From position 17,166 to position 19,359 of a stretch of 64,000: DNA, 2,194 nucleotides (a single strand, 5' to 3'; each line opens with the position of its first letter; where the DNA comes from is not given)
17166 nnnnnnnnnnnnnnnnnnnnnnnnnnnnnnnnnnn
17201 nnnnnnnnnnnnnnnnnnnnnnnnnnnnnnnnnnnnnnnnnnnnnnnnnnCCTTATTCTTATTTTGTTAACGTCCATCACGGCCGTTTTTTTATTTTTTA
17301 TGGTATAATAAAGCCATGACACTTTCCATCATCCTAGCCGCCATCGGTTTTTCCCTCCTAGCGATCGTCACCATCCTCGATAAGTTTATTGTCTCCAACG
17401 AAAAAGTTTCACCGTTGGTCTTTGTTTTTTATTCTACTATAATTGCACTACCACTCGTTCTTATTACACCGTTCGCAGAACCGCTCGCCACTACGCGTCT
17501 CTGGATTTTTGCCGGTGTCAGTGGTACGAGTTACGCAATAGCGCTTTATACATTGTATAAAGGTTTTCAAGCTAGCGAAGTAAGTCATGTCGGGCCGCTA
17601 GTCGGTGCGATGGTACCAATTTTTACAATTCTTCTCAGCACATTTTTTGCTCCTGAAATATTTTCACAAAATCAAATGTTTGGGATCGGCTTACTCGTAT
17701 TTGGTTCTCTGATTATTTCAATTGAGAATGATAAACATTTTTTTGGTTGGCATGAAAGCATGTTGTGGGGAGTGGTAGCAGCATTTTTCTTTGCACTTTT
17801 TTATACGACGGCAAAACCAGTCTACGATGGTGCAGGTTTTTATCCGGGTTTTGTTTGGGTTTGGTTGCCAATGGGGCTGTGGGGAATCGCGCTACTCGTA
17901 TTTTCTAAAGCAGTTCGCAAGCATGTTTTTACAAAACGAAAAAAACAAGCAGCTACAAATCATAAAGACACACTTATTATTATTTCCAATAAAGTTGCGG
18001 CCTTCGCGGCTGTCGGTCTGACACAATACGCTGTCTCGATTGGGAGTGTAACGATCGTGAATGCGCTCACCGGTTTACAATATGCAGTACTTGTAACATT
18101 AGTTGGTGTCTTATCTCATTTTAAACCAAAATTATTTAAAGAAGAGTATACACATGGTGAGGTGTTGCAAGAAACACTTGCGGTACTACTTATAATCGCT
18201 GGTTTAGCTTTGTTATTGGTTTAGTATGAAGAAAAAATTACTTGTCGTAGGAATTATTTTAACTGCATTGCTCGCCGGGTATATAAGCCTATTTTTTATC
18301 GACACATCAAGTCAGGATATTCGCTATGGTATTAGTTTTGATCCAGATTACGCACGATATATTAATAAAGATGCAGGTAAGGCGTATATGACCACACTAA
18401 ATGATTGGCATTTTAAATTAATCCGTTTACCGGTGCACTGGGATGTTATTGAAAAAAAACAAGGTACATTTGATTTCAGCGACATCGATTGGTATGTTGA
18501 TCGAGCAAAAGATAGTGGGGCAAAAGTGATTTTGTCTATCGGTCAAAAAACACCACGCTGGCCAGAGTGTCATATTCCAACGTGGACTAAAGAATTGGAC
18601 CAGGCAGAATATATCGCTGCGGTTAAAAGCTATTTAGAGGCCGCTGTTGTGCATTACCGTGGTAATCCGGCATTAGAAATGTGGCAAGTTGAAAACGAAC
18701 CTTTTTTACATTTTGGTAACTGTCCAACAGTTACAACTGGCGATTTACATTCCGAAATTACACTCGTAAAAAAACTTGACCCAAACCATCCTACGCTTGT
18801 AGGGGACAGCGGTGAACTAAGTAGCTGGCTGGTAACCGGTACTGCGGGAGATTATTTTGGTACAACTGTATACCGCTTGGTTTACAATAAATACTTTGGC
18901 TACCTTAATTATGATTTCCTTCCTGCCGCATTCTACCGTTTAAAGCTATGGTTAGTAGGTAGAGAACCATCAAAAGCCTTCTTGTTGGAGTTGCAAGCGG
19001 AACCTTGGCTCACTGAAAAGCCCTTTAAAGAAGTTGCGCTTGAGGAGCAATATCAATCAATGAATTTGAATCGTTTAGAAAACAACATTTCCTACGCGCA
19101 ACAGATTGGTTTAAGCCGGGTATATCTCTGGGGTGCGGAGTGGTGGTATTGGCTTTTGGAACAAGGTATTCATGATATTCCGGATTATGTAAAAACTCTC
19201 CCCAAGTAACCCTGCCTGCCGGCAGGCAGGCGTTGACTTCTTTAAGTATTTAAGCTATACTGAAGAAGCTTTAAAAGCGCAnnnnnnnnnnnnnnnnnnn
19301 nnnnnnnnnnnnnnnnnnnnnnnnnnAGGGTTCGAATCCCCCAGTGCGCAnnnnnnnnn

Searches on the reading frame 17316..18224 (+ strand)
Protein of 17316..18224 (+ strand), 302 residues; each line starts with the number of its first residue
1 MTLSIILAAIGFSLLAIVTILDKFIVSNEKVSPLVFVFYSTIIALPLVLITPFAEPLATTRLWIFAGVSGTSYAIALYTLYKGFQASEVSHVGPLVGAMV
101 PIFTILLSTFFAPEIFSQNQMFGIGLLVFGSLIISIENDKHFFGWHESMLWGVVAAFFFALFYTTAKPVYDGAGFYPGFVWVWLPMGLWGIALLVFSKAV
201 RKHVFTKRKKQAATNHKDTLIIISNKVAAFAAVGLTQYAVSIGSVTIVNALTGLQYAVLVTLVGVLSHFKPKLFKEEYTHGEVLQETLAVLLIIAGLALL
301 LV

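Call 66: search_protein_families(library=pfam, proteins=[window:17316-18224:+], max_evalue=0.001)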
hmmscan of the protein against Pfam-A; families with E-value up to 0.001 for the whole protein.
window:17316-18224:+ (302 aa): 1 family
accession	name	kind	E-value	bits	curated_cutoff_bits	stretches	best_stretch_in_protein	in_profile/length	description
PF00892.27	EamA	-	2.3e-10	41.3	28.2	1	4-135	3-134/135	EamA-like transporter family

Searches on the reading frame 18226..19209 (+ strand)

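Call 66: search_protein_families(library=pfam, proteins=[window:18226-19209:+], max_evalue=0.001)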
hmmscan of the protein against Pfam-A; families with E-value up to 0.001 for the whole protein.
window:18226-19209:+ (327 aa): 3 families
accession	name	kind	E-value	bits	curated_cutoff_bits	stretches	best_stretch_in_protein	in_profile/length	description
PF00150.24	Cellulase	-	2.3e-09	37.6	23.5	1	47-162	19-133/272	Cellulase (glycosyl hydrolase family 5)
PF02449.21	Glyco_hydro_42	-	8.4e-08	32.4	21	0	70-112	32-75/376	Beta-galactosidase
PF00331.26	Glyco_hydro_10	-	4e-06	26.7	22.1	1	71-161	46-131/311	Glycosyl hydrolase family 10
